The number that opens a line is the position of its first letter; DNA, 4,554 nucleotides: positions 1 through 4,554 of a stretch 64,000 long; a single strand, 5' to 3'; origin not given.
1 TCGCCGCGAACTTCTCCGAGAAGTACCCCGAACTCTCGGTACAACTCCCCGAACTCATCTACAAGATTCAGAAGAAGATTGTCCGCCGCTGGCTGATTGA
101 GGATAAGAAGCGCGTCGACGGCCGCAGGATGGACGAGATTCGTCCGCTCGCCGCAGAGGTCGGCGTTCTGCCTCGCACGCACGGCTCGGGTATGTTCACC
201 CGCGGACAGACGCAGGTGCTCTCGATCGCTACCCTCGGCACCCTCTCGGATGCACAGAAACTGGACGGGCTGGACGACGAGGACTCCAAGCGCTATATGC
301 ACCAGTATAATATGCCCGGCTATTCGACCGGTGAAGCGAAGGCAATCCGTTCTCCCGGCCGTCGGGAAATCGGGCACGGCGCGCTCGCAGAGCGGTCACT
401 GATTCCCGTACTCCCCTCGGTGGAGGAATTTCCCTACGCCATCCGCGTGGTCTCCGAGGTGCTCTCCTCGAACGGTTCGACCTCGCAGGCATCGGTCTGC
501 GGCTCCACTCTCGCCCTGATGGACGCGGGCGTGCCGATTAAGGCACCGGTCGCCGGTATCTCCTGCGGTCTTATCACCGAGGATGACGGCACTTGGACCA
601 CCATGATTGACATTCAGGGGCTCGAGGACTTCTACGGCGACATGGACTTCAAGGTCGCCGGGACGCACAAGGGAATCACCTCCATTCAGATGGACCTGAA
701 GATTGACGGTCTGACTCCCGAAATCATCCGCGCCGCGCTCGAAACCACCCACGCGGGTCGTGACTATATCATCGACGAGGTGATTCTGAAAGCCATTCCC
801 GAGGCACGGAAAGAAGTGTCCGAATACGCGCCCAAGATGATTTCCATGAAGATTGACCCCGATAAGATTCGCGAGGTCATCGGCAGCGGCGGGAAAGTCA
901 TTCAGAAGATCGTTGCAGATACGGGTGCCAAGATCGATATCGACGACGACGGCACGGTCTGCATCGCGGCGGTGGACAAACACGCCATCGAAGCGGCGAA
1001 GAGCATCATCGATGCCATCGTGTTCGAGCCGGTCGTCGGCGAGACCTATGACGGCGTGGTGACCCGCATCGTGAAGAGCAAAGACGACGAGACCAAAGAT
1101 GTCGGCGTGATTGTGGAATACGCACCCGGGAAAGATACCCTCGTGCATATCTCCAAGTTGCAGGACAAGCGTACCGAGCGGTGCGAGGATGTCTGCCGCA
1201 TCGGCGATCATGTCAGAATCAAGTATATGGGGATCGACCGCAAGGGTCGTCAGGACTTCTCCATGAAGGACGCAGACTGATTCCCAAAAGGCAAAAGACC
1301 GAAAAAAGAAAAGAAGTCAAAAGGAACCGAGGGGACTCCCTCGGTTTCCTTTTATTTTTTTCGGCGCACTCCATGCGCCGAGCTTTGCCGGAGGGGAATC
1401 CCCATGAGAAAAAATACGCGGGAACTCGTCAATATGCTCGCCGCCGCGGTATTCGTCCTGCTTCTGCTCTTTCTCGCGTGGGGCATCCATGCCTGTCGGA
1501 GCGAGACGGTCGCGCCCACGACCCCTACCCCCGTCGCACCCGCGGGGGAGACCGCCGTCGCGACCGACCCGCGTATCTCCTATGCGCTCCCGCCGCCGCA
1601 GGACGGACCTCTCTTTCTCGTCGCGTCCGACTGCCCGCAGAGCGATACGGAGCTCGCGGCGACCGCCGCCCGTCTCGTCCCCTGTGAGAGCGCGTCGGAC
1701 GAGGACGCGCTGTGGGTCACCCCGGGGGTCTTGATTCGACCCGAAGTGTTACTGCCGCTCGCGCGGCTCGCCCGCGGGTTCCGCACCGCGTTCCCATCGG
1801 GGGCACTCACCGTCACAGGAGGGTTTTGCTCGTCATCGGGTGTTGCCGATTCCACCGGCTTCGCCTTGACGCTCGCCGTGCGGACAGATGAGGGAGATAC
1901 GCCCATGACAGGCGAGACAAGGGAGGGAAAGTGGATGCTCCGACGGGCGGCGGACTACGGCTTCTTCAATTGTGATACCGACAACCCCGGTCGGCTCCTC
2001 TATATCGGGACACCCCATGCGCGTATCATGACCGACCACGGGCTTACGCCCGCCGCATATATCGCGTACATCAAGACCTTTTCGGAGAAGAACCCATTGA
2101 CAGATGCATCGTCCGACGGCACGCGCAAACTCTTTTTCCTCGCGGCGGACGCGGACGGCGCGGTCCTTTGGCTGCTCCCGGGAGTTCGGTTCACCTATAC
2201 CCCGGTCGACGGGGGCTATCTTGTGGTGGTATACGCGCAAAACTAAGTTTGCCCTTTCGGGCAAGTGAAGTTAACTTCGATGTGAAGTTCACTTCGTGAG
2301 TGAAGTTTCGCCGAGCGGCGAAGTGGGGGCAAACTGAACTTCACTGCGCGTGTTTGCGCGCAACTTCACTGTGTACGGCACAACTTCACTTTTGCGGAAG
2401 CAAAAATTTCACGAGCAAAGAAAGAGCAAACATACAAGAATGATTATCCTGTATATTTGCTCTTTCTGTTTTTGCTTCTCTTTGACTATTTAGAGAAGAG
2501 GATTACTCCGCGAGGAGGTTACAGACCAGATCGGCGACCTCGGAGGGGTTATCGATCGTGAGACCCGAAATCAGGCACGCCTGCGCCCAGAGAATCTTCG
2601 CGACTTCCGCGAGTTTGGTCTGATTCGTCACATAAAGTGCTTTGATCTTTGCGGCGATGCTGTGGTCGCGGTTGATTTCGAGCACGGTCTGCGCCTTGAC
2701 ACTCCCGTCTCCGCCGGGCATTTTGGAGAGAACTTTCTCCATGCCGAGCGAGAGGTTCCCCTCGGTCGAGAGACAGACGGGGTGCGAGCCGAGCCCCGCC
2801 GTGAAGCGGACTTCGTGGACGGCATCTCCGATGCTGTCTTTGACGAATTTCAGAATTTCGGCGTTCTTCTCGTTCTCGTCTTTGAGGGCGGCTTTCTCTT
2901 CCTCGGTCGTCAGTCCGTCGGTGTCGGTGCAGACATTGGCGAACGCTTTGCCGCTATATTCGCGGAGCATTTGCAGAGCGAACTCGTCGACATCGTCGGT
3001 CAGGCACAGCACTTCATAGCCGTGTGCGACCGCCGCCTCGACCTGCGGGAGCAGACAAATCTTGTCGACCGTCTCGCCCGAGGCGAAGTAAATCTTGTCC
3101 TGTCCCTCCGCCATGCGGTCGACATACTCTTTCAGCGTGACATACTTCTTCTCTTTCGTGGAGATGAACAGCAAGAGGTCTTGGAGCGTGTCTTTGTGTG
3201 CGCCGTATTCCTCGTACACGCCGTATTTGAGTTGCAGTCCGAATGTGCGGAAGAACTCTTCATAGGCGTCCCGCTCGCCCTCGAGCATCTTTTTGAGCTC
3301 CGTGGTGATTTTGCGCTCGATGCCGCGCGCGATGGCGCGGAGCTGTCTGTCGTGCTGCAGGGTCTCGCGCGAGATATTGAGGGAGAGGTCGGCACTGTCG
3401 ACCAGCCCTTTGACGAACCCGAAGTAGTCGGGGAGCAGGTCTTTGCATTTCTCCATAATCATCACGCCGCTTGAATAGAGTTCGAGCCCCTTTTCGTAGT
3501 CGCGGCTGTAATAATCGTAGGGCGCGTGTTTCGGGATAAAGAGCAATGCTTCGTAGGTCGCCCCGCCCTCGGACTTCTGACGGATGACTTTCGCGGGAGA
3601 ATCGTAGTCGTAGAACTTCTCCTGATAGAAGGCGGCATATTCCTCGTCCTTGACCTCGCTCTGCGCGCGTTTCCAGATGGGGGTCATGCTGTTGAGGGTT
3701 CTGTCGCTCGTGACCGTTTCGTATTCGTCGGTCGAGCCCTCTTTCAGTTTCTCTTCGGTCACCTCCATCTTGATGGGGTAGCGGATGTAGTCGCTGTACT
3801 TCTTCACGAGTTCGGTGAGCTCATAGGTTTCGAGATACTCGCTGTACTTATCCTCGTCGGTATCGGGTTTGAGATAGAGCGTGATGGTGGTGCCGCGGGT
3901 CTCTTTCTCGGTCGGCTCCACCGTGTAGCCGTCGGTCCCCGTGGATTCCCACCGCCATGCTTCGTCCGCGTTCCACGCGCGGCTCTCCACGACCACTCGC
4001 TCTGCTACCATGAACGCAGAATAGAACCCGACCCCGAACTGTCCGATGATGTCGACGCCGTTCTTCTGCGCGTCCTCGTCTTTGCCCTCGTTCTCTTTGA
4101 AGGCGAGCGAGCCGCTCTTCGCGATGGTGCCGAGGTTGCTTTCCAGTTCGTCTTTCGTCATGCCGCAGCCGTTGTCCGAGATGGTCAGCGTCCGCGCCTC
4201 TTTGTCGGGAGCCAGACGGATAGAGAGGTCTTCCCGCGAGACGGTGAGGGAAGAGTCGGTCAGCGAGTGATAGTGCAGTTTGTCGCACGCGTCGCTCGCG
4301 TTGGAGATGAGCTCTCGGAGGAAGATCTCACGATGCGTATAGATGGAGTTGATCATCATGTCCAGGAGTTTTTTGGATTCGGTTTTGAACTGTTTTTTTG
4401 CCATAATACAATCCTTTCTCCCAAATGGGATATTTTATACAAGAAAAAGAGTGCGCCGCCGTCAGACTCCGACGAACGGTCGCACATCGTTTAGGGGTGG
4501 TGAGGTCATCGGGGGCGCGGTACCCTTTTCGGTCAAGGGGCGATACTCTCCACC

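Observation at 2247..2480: Word-plus-mini-hairpin array element, copy 1 (convergent gene ends)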

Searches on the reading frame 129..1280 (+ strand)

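Call 15: search_protein_families(library=pfam, proteins=[window:129-1280:+])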
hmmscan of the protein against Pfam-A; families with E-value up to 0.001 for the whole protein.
window:129-1280:+ (383 aa): 4 families
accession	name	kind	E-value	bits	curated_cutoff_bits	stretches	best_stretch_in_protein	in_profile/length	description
PF01138.27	RNase_PH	-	1.2e-26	94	25.5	1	3-136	1-130/130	3' exoribonuclease family, domain 1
PF00013.35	KH_1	-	4.3e-11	42.8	21.5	1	238-295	2-65/66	KH domain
PF00575.29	S1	-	4.5e-07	30.6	22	1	301-379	2-73/74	S1 RNA binding domain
PF03725.20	RNase_PH_C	-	4.2e-05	23.9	20.8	1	140-209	2-66/67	3' exoribonuclease family, domain 2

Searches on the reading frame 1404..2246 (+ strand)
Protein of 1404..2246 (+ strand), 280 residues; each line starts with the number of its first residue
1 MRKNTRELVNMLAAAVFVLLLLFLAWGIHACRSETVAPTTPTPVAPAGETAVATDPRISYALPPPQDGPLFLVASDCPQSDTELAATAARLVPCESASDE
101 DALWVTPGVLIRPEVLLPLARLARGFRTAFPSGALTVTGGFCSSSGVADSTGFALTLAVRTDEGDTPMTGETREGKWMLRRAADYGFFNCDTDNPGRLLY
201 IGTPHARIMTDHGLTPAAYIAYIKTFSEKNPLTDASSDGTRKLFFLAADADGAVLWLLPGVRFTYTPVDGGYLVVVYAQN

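Call 15: search_protein_families(library=pfam, proteins=[window:1404-2246:+])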
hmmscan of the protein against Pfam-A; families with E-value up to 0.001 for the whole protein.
window:1404-2246:+ (280 aa): 0 families

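Call 47: find_homologous_proteins(query=window:1404-2246:+, max_evalue=1e-10)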
Query window:1404-2246:+ (280 aa): 3 proteins with E <= 1e-10 among 8000 candidates.
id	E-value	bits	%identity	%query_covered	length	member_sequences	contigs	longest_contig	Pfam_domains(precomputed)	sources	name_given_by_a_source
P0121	1.8e-172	590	95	100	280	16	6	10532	-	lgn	-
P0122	2.9e-158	544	90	99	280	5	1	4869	-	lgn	-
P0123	9.1e-153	526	86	99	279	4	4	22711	-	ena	-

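Call 48: find_encoding_contigs(protein=P0121, flank=2500, max_places=4)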
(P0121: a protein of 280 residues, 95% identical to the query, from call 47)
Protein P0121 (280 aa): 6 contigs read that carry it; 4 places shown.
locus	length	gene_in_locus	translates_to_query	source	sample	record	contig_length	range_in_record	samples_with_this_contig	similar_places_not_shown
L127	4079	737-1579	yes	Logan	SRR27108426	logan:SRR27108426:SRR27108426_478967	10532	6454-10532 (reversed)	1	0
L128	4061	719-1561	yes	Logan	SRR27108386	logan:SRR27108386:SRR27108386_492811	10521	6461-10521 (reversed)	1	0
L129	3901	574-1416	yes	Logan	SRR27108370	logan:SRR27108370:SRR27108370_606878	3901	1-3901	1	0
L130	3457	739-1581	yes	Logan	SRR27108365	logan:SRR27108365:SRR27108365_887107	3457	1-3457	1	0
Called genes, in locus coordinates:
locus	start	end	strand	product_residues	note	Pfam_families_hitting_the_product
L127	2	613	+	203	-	?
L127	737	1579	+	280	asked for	-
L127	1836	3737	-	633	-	PF02518:HATPase_c, PF13589:HATPase_c_3, PF00183:HSP90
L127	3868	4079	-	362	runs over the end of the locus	PF14907:NTP_transf_5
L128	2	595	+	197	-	?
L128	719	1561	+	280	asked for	-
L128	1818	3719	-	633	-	PF02518:HATPase_c, PF13589:HATPase_c_3, PF00183:HSP90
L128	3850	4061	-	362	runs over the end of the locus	PF14907:NTP_transf_5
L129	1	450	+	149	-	?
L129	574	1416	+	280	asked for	-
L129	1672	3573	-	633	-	PF02518:HATPase_c, PF13589:HATPase_c_3, PF00183:HSP90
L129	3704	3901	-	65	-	?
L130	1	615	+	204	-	?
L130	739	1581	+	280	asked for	-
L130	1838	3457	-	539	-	?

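Call 49: find_encoding_contigs(protein=P0122, flank=2500, max_places=2)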
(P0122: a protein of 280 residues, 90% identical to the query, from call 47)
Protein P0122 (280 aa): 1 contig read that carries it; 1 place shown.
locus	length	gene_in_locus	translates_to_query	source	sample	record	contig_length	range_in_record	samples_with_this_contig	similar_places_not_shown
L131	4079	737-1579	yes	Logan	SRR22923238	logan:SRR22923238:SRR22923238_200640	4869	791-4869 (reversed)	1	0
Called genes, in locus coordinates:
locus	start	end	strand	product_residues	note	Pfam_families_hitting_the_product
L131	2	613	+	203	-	?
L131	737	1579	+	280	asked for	-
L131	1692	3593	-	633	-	PF02518:HATPase_c, PF13589:HATPase_c_3, PF00183:HSP90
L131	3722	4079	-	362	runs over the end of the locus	PF14907:NTP_transf_5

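Call 50: find_encoding_contigs(protein=P0123, flank=2500, max_places=4)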
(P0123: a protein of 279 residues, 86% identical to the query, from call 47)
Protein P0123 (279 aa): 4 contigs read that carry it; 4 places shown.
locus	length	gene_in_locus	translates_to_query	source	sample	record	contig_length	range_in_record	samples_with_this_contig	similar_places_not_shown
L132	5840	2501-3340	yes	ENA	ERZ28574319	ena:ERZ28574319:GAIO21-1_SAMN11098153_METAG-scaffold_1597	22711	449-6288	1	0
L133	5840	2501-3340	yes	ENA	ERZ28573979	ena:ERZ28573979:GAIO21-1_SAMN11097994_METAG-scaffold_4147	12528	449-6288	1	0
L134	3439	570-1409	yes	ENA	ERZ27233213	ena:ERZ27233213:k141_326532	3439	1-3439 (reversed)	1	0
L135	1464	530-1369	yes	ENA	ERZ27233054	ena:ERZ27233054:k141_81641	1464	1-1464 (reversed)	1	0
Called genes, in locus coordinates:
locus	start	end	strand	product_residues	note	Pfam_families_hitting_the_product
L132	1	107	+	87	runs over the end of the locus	PF00312:Ribosomal_S15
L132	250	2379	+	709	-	PF01138:RNase_PH, PF03725:RNase_PH_C, PF03726:PNPase, PF01138:RNase_PH, PF00013:KH_1, PF00575:S1 (weak)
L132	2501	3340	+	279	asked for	-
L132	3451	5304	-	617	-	PF02518:HATPase_c, PF13589:HATPase_c_3, PF00183:HSP90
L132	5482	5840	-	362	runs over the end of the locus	PF14907:NTP_transf_5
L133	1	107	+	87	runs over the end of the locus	PF00312:Ribosomal_S15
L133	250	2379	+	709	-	PF01138:RNase_PH, PF03725:RNase_PH_C, PF03726:PNPase, PF01138:RNase_PH, PF00013:KH_1, PF00575:S1 (weak)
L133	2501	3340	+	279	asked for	-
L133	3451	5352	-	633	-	PF02518:HATPase_c, PF13589:HATPase_c_3, PF00183:HSP90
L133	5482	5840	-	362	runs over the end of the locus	PF14907:NTP_transf_5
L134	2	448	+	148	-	?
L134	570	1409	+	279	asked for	-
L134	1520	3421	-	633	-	PF02518:HATPase_c, PF13589:HATPase_c_3, PF00183:HSP90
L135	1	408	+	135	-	?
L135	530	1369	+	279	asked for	-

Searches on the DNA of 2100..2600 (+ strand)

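Call 27: search_rna_families(source=window, start=2100, end=2600, threshold=evalue, max_evalue=10, show_alignments=3)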
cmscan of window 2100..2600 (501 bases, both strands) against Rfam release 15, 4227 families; matches with E-value up to 10: 21.
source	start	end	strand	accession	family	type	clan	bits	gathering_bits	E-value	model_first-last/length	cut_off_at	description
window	2240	2311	+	RF01706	Gut-1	Gene; sRNA;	-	38.4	50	4.7e-06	1-77/77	no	Gut-1 RNA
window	2398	2477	-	RF04128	MIR8562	Gene; miRNA;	-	27.7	211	0.0042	75-168/242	no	MIR8562 microRNA precursor family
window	2418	2472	+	RF04343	Plastid-psbA-2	Cis-reg;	CL00153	25.7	55.8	0.011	1-60/60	no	Plastid-psbA-2 3UTR RNA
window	2419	2467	-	RF03616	MIR1888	Gene; miRNA;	-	25.4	72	0.011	27-76/101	no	MIR1888 microRNA precursor family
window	2414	2476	+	RF03623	mir-1252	Gene; miRNA;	-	25.2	70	0.056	1-65/65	no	mir-1252 microRNA precursor family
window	2358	2414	-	RF01706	Gut-1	Gene; sRNA;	-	25.1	50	0.011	1-77/77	no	Gut-1 RNA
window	2404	2477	+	RF02436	SpF43_sRNA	Gene; sRNA;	-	23.5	70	0.022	1-99/99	no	Streptococcus sRNA SpF43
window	2419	2467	+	RF03616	MIR1888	Gene; miRNA;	-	23.3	72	0.041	27-76/101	no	MIR1888 microRNA precursor family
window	2423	2493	-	RF02844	RefA9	Gene; antisense;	-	22.1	49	0.5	1-64/64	no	Enterococcus sRNA A9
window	2418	2468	-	RF04134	MIR7504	Gene; miRNA;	-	18.7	83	1.5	1-124/124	no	MIR7504 microRNA precursor family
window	2419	2467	-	RF03305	mir-3338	Gene; miRNA;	-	18.2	95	0.77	1-84/84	no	mir-3338 microRNA precursor family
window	2278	2348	-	RF00745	mir-499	Gene; miRNA;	-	17.6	60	0.54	22-63/80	no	mir-499 microRNA precursor family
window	2413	2477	+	RF00073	MIR156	Gene; miRNA;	-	17.5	62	0.84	1-88/88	no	mir-156 microRNA precursor family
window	2421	2465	-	RF00048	Entero_CRE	Cis-reg;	-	17.1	55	4.5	1-61/61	no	Enterovirus cis-acting replication element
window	2420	2466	-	RF03459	mir-1890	Gene; miRNA;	-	16.9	76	1.7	1-78/78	no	mir-1890 microRNA precursor family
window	2405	2500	-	RF02328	TtnuHACA21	Gene; snRNA; snoRNA; HACA-box;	-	14.9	100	9.2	1-130/130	no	Tetrahymena snoRNA TtnuHACA21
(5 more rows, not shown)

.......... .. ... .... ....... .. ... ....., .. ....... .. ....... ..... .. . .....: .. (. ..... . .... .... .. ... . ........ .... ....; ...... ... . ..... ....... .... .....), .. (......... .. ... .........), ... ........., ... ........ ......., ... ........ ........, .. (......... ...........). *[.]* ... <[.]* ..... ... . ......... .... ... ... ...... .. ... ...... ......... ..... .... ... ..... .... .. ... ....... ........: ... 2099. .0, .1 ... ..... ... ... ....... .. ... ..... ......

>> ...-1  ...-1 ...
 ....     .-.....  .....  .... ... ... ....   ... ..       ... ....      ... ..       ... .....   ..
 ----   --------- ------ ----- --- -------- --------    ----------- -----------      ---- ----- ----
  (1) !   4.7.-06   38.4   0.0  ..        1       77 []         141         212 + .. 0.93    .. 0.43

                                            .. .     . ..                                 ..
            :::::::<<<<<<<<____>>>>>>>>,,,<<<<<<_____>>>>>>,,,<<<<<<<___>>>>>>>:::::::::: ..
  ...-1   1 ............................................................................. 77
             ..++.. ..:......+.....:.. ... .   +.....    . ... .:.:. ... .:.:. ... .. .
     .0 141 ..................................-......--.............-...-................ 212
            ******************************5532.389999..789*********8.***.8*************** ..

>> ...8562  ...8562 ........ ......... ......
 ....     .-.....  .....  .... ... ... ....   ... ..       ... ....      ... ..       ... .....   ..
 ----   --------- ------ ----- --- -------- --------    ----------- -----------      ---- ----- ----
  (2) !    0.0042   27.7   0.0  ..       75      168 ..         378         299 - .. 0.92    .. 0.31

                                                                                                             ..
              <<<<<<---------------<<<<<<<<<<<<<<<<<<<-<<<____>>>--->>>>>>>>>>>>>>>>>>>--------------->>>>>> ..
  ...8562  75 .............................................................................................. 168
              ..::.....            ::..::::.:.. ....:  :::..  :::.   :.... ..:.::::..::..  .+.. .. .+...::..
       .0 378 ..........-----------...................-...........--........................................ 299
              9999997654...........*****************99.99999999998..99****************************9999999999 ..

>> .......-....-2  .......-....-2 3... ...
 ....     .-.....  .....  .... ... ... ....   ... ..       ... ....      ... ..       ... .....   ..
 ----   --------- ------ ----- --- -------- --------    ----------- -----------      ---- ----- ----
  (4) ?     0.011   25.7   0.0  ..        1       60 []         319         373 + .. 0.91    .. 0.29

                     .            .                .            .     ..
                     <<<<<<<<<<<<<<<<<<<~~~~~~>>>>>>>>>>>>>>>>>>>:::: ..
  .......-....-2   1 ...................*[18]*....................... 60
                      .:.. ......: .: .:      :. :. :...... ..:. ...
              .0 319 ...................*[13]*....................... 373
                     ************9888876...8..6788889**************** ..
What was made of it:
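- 2337..2412 (+): Reverse arm: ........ x3 plus a degenerate fourth copy (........, 2405-2412), separated by hairpins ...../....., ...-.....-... and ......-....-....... Weaker Gut-1 match on the minus strand, 2358-2414, 25.1 bits (call 27).
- On Rfam Gut-1 RNA (RF01706): Hairpin 2 is weak in the window copy (call 27).
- Closest known: Gut-1 RNA motif. Same: The covariance model aligns end to end with window 2240-2311 (call 27).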

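Call 75: search_dna_similar(query=window:2240-2420:+, collection=phages, mode=distant, max_evalue=0.001, max_rows=15)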
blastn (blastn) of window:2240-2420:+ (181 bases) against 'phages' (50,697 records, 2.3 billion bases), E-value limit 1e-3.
No match.

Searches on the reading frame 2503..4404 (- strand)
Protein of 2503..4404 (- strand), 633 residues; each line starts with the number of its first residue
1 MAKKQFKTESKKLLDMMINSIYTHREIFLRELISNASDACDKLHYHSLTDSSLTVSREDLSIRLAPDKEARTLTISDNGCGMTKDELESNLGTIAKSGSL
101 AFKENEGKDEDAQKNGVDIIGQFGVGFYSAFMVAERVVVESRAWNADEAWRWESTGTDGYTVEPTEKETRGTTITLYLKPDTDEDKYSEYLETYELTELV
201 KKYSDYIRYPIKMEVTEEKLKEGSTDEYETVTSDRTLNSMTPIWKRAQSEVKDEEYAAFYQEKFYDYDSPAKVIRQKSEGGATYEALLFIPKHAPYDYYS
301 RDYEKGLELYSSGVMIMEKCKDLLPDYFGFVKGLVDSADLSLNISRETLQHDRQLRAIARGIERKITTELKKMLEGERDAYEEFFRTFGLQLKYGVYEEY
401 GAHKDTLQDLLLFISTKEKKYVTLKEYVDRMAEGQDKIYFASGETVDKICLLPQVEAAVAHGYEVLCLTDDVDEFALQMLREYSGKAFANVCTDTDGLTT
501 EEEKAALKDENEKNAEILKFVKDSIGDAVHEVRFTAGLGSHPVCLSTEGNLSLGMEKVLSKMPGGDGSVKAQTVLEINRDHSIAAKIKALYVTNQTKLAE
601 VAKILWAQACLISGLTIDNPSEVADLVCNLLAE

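Call 15: search_protein_families(library=pfam, proteins=[window:2503-4404:-])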
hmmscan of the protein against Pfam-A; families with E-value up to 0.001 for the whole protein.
window:2503-4404:- (633 aa): 3 families
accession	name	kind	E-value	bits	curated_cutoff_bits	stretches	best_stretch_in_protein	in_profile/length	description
PF00183.23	HSP90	-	2e-105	354.1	24.4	2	217-631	61-486/518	Hsp90 protein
PF13589.12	HATPase_c_3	-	5.2e-09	36.7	25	1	29-149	7-100/137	Histidine kinase-, DNA gyrase B-, and HSP90-like ATPase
PF02518.31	HATPase_c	-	6e-08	33.5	26.4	1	27-180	4-109/111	Histidine kinase-, DNA gyrase B-, and HSP90-like ATPase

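Call 16: find_encoding_contigs(protein=window:2503-4404:-, flank=6000, max_places=10)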
Protein window:2503-4404:- (633 aa): 1 contig read that carries it; 1 place shown.
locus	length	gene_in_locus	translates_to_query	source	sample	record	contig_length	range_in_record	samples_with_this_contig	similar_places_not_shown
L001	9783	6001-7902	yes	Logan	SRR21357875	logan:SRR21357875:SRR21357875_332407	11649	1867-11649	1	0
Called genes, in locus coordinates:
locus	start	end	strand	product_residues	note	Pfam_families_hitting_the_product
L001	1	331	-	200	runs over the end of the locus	PF03602:Cons_hypoth95, PF05175:MTS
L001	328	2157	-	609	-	PF01541:GIY-YIG, PF27096:UvrC_M, PF22920:UvrC_RNaseH, PF08459:UvrC_RNaseH_dom, PF00633:HHH (faint), PF14520:HHH_5 (weak)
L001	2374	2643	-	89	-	PF00381:PTS-HPr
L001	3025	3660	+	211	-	PF00828:Ribosomal_L27A (weak)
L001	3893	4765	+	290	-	PF02397:Bac_transf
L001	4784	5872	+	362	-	PF14907:NTP_transf_5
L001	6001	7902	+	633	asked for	PF02518:HATPase_c, PF13589:HATPase_c_3, PF00183:HSP90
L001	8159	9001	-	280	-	-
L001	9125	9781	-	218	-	?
